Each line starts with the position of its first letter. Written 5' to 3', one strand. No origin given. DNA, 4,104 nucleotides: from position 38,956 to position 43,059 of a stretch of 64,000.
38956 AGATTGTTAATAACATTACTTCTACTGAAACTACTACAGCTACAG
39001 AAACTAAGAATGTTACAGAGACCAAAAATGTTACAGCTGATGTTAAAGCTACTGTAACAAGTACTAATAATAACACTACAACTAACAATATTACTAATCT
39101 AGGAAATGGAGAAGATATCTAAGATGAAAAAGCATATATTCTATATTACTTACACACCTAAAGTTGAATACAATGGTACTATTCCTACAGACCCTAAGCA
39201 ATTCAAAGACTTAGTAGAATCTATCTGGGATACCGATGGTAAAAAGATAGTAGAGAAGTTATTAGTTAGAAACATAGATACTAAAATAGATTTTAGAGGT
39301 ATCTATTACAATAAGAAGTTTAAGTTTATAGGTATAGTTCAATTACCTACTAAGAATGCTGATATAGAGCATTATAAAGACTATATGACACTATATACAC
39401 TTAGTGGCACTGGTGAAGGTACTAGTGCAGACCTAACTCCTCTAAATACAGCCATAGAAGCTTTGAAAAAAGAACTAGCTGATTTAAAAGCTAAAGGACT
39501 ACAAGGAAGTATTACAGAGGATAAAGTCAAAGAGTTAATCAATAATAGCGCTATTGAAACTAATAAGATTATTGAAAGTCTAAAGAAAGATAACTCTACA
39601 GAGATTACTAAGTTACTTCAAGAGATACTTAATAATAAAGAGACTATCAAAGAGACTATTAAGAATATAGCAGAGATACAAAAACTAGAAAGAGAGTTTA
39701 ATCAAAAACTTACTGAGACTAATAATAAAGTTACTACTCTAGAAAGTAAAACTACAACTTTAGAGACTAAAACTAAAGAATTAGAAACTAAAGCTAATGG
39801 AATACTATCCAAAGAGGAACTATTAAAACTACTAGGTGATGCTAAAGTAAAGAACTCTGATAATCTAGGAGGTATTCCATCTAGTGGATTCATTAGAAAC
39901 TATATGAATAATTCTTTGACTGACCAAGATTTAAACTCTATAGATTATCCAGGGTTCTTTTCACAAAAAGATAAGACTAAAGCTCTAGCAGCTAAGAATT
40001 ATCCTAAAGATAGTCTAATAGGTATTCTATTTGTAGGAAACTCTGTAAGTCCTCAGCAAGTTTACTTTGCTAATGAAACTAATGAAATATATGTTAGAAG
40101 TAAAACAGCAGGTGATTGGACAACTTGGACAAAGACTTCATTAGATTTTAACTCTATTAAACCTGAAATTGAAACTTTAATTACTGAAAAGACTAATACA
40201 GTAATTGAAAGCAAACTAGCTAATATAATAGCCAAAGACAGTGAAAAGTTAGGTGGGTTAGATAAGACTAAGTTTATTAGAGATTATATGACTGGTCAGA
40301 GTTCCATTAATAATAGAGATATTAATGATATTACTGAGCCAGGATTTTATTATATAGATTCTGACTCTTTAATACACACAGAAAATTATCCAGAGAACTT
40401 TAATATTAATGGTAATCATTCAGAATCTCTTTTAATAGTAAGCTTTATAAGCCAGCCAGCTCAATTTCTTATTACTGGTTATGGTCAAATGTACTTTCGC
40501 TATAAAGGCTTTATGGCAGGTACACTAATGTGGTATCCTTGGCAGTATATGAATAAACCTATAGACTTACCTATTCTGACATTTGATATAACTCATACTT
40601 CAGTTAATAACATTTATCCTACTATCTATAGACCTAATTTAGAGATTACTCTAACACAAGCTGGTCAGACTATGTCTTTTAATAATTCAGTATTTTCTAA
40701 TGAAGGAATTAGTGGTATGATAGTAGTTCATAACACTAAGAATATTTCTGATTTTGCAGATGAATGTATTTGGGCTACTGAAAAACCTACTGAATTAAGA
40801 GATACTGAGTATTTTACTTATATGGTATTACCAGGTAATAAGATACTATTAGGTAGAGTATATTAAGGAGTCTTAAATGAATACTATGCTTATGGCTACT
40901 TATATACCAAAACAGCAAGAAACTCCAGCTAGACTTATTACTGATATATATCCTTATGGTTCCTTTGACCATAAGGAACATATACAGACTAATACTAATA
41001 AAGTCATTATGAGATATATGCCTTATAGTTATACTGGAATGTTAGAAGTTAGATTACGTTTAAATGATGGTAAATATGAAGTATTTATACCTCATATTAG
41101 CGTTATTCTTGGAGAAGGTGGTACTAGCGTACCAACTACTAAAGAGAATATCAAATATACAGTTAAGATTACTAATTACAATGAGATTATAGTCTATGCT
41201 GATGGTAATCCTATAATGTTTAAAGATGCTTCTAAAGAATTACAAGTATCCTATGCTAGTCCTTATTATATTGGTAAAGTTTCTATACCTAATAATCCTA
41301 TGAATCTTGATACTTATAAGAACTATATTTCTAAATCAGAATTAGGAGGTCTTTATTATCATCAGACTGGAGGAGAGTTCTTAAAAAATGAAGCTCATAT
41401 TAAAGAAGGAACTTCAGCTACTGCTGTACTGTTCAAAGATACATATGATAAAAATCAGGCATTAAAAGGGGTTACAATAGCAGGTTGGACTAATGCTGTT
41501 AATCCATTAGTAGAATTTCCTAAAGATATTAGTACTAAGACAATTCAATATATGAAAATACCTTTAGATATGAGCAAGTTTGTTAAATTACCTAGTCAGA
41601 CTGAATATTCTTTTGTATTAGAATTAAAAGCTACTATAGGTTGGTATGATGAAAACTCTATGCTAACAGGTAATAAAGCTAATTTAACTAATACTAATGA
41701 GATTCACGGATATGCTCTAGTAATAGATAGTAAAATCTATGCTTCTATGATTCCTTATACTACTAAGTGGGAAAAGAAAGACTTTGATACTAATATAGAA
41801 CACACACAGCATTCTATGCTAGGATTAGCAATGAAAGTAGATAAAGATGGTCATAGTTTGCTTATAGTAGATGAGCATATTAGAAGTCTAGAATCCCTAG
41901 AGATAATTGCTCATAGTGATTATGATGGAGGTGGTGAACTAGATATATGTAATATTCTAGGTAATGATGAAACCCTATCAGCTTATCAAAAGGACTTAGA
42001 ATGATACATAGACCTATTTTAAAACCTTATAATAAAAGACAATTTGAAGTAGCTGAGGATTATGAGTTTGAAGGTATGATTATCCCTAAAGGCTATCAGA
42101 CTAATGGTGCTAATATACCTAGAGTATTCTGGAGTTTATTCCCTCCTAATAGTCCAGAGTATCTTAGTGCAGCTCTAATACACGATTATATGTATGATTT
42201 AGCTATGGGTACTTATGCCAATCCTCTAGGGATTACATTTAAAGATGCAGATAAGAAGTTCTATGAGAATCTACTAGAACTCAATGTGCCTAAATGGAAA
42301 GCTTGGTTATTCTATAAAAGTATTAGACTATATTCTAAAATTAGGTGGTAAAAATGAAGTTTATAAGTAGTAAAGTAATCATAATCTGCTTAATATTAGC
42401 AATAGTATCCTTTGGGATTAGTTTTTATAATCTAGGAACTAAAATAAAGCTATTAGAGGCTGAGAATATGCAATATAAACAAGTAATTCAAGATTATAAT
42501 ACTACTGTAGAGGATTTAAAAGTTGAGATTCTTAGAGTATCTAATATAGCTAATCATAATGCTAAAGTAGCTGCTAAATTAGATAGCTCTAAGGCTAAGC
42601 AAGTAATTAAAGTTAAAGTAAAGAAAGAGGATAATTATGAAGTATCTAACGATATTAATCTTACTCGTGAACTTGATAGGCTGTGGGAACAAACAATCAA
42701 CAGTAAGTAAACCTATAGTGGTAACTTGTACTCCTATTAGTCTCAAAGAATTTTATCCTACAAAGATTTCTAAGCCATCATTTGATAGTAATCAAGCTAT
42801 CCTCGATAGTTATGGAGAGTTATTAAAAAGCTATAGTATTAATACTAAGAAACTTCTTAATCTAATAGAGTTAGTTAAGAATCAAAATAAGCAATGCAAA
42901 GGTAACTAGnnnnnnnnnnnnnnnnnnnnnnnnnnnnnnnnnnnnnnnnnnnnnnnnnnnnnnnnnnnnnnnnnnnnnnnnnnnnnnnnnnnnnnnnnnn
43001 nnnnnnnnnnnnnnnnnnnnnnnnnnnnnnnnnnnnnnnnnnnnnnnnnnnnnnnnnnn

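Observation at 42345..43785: Two consecutive overlapping i-spanin/o-spanin-like gene pairs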

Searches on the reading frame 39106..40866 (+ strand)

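Call 7: search_protein_families(library=pfam, proteins=[window:39106-40866:+], max_evalue=0.1)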
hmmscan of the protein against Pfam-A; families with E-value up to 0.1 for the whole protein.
window:39106-40866:+ (586 aa): 2 families
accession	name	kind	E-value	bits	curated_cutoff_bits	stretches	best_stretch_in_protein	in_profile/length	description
PF06009.19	Laminin_II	-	0.017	15.6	33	1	161-254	2-92/138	Laminin Domain II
PF12072.13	RNase_Y_N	-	0.033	14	32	1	141-243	25-132/201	RNase Y N-terminal region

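Call 8: search_protein_families(library=phrogs, proteins=[window:39106-40866:+], max_evalue=0.1)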
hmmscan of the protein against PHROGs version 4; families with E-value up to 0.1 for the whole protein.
window:39106-40866:+ (586 aa): 4 families
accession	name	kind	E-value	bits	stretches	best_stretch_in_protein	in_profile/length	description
phrog_8239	-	tail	2.5e-06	27.7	1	206-345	295-428/642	tail fiber protein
phrog_6614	-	tail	4.1e-06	26.6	1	269-342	308-390/548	minor tail protein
phrog_33092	-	unknown function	0.00017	20.7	1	268-345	452-529/998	-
phrog_257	-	tail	0.0071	16.5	1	115-347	152-379/508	minor tail protein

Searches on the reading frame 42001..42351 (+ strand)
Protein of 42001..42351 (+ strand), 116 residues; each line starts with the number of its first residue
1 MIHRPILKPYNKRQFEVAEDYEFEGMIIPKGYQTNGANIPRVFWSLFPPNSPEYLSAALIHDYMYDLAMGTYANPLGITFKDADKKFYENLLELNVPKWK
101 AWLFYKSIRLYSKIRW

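Call 7: search_protein_families(library=pfam, proteins=[window:42001-42351:+], max_evalue=0.1)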
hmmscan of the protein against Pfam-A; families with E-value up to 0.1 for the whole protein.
window:42001-42351:+ (116 aa): 2 families
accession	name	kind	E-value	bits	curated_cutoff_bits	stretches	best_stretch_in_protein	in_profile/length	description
PF07087.16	DUF1353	-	5.5e-18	64.8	22.5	1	17-106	9-89/91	Protein of unknown function (DUF1353)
PF08398.15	Phospholip_A2_4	-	0.0042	17.8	23.9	1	56-92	28-63/80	Phospholipase A2-like domain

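Call 8: search_protein_families(library=phrogs, proteins=[window:42001-42351:+], max_evalue=0.1)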
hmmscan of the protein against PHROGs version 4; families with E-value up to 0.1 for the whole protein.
window:42001-42351:+ (116 aa): 1 family
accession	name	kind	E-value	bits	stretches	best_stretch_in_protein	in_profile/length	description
phrog_1158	-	tail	9e-33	114.6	1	6-115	15-130/205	tail assembly chaperone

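Call 90: search_protein_families(library=ncbifam, proteins=[window:42001-42351:+], max_evalue=0.1)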
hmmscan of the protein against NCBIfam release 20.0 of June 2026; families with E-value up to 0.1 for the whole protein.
window:42001-42351:+ (116 aa): 0 families

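Call 91: search_protein_families(library=padloc, proteins=[window:42001-42351:+], max_evalue=0.1)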
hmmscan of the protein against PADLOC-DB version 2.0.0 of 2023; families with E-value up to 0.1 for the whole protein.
window:42001-42351:+ (116 aa): 0 families

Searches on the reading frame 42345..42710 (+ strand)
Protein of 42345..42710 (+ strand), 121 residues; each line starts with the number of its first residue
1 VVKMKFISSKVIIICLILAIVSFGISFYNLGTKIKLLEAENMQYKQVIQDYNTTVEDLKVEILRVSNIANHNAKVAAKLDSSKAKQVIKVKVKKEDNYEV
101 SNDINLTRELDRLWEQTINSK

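Call 7: search_protein_families(library=pfam, proteins=[window:42345-42710:+], max_evalue=0.1)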
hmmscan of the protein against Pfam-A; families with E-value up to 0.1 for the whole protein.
window:42345-42710:+ (121 aa): 3 families
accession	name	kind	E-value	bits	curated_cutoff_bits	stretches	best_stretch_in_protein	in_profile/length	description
PF00170.26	bZIP_1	-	0.0018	18.8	27.6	1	29-61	30-62/64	bZIP transcription factor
PF12097.14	DUF3573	-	0.016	14.6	26.6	1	6-99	6-95/383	Protein of unknown function (DUF3573)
PF12351.13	Fig1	-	0.017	15.5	25.3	1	4-82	74-149/188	Ca2+ regulator and membrane fusion protein Fig1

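Call 8: search_protein_families(library=phrogs, proteins=[window:42345-42710:+], max_evalue=0.1)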
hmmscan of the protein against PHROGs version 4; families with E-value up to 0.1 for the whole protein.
window:42345-42710:+ (121 aa): 7 families
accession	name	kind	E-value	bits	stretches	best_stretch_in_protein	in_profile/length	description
phrog_739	-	lysis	9.1e-06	26.9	1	4-85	1-84/122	Rz-like spanin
phrog_214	-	lysis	1.2e-05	26.3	1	4-96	5-97/176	Rz-like spanin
phrog_89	-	lysis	0.0018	19.2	1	9-85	3-75/143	Rz-like spanin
phrog_31574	-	unknown function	0.0063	17.1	1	4-101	126-221/256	-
phrog_30046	-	unknown function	0.027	15.6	1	14-49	10-45/82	-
phrog_25150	-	unknown function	0.081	14.3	1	6-91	3-88/118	-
phrog_4349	-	lysis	0.081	14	0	11-89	6-84/142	Rz-like spanin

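Call 53: find_related_loci(query=A2, collection=viral_contigs, flank=4000)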
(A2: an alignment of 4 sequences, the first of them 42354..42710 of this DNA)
Query A2 (118 aa) in viral_contigs; peptide patterns used: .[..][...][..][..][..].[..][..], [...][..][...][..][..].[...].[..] (x = any residue, [..] = any of these).
303 stretches matched a pattern; 7 encode a relative of the query (tblastn E <= 1e-3); 7 distinct loci.
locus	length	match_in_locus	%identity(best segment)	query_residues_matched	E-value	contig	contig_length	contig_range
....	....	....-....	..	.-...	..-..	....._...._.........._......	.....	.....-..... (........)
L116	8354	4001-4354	100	1-118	4e-75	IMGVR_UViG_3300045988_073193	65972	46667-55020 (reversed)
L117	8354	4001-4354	96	1-118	4e-73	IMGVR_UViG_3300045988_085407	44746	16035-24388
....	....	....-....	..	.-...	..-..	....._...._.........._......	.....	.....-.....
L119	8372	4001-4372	54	1-118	3e-31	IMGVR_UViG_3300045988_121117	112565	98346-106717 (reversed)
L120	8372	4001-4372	54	1-118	4e-30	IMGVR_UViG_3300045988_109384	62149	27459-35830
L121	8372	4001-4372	54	1-118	3e-30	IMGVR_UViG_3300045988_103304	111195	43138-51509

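Call 58: search_dna_similar(query=window:42354-42710:+, collection=phages, mode=protein, max_evalue=1, max_rows=15)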
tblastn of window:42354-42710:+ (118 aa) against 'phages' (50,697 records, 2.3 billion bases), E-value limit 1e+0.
Records with a match: 1; places in all: 1; records where one place covers at least 80% of the query: 0.
Best place of each record, by identity: <60% 1.
By first word of the organism name: Bacteriophage 1.
By host as written in the record: - 1.
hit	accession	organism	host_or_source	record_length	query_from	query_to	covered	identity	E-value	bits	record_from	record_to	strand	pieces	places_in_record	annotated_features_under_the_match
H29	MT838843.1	Bacteriophage sp.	human fecal samples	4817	19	76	49%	35.0%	3e-1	35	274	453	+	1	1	record has no annotation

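Call 62: find_homologous_proteins(query=window:42354-42710:+, max_evalue=0.01)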
Query window:42354-42710:+ (118 aa): 1 proteins with E <= 0.01 among 5 candidates.
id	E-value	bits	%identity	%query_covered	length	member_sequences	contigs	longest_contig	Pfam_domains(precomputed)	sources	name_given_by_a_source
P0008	3.8e-64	231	96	100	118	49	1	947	-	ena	-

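Call 72: search_protein_representatives(protein=window:42354-42710:+)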
Query: 118 residues. Proteins with E-value up to 0.001 (for the whole library): 2; up to 1e-10: 1; up to 1e-30: 0. The best 2 are listed.
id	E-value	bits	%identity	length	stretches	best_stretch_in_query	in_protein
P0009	2.7e-25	104.6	48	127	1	1-118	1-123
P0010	1.2e-05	41.6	33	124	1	7-113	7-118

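Call 73: find_encoding_contigs(protein=P0010, flank=4000, max_places=4)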
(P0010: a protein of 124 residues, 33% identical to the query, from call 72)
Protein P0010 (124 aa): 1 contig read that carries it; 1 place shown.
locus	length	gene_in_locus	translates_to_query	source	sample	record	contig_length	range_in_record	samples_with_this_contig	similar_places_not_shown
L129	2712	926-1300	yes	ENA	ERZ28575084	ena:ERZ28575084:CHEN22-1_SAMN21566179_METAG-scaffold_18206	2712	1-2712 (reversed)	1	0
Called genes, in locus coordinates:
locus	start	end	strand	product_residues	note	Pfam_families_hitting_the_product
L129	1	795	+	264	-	?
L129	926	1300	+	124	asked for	-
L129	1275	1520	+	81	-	-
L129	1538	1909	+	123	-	-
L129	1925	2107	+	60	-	-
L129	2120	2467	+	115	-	PF04965:GPW_gp25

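Call 74: predict_structure(protein=window:42354-42710:+)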
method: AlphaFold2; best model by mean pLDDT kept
length: 118 residues; sequences in the alignment: 1
mean_pLDDT: 77.8   pTM: 0.40
mean pLDDT of the five models: 77.8, 77.3, 76.0, 69.2, 63.8
residues with pLDDT >= 90: 61; 70-90: 17; 50-70: 19; < 50: 21
segments of 3 or more residues with pLDDT < 50: 85-102
pLDDT, mean of each block of 10 residues (from residue 1): 81 95 95 94 95 96 92 72 47 42 57 64
secondary structure, 60 per line:
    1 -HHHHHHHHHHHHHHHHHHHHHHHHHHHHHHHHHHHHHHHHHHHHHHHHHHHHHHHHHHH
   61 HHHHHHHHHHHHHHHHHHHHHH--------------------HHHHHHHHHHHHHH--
elements in order: H2-82 H103-116

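Call 90: search_protein_families(library=ncbifam, proteins=[window:42354-42710:+], max_evalue=0.1)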
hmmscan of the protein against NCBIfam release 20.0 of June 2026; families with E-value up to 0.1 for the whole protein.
window:42354-42710:+ (118 aa): 3 families
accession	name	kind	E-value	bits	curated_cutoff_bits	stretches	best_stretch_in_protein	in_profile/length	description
TIGR03096.1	nitroso_cyanin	equivalog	0.0017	18.1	142.85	1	34-96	20-80/135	nitrosocyanin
TIGR02209.1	ftsL_broad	equivalog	0.0036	17.2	42.45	1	7-63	2-58/85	cell division protein FtsL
NF041002.1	pilin_ComGF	equivalog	0.025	14.8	80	1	14-91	12-89/139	competence type IV pilus minor pilin ComGF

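Call 91: search_protein_families(library=padloc, proteins=[window:42354-42710:+], max_evalue=0.1)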
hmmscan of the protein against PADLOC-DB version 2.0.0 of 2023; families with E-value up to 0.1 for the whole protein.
window:42354-42710:+ (118 aa): 1 family
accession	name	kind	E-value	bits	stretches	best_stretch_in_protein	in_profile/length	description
PDLC02747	PbeC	-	0.011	12.6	1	26-115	215-301/632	PbeC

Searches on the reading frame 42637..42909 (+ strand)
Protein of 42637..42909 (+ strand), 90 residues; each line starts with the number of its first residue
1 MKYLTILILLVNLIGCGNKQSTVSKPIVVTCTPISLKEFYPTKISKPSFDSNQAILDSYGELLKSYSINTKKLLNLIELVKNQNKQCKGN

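Call 7: search_protein_families(library=pfam, proteins=[window:42637-42909:+], max_evalue=0.1)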
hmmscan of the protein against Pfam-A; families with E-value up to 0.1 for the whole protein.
window:42637-42909:+ (90 aa): 1 family
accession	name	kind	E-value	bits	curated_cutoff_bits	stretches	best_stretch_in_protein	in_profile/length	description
PF18548.6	MetOD2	-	0.083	13.3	30.6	0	52-84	18-49/88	Metanogen output domain 2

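Call 8: search_protein_families(library=phrogs, proteins=[window:42637-42909:+], max_evalue=0.1)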
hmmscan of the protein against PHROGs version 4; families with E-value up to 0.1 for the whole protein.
window:42637-42909:+ (90 aa): 2 families
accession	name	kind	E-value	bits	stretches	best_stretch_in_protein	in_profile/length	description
phrog_456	-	lysis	0.014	16.1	1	1-55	11-62/102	Rz-like spanin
phrog_7772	-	unknown function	0.028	15.4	1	1-24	1-24/139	-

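Call 90: search_protein_families(library=ncbifam, proteins=[window:42637-42909:+], max_evalue=0.1)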
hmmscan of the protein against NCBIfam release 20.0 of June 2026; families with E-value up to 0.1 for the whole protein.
window:42637-42909:+ (90 aa): 0 families

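Call 91: search_protein_families(library=padloc, proteins=[window:42637-42909:+], max_evalue=0.1)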
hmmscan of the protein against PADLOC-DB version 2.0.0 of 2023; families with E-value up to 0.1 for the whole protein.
window:42637-42909:+ (90 aa): 0 families
